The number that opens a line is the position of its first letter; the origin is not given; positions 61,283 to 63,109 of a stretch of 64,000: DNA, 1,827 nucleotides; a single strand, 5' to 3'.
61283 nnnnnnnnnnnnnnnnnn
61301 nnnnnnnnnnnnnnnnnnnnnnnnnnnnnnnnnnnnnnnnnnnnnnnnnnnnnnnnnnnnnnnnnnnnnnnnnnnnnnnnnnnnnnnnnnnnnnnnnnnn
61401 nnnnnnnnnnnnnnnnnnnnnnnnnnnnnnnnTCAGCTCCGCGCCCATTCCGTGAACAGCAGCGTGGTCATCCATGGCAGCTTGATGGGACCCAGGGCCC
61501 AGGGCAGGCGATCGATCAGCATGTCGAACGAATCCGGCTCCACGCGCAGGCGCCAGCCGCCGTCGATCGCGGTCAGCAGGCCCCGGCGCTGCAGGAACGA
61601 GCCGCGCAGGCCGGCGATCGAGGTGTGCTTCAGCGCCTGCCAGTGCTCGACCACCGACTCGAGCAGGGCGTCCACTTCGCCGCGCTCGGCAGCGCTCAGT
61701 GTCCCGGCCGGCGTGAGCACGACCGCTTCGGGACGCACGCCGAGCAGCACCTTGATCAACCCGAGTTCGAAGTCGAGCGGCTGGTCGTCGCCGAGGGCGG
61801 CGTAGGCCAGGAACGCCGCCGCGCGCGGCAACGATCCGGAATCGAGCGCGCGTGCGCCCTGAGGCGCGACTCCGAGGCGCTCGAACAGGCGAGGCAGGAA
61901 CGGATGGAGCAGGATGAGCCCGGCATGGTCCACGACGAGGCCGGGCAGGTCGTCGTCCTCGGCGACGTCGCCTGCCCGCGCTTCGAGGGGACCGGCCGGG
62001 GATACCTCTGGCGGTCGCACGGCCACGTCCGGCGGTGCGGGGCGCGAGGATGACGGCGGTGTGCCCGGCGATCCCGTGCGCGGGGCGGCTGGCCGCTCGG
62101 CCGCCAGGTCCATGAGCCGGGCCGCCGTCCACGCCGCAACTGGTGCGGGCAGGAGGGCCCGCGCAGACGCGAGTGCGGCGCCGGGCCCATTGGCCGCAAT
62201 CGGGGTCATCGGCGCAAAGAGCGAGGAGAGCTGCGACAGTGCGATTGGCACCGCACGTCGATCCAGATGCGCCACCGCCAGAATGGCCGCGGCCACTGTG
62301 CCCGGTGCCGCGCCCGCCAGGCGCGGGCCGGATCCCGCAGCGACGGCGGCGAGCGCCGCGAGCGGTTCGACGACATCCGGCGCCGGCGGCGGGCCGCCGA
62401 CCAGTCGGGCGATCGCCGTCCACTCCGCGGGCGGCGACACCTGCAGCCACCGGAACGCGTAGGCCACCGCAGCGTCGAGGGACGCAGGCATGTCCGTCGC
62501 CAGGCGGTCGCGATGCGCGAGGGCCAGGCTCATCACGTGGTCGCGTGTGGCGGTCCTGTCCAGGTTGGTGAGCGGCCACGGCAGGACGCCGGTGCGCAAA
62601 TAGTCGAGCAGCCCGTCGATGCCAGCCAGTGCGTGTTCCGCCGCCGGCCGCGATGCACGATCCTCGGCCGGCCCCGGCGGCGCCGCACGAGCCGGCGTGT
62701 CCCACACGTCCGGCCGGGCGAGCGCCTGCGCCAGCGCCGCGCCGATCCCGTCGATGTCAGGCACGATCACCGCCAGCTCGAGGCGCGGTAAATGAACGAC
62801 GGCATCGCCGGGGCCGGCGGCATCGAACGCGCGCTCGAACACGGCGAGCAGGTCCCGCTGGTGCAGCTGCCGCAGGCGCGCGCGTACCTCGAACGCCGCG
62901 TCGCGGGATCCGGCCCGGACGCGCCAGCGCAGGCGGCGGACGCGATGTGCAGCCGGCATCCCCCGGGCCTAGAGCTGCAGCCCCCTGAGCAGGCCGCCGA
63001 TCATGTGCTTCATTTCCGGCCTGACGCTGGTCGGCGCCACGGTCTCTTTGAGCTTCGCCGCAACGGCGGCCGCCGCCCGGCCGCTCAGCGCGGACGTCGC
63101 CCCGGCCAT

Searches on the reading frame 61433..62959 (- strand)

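Call 97: search_protein_families(library=pfam, proteins=[window:61433-62959:-], max_evalue=0.00001)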
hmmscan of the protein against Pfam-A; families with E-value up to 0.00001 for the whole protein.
window:61433-62959:- (508 aa): 1 family
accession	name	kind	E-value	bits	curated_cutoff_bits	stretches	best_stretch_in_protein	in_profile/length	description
PF19268.4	CIS_TMP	-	2.5e-74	251.7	27.8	1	5-505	2-463/463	Contractile injection system tape measure protein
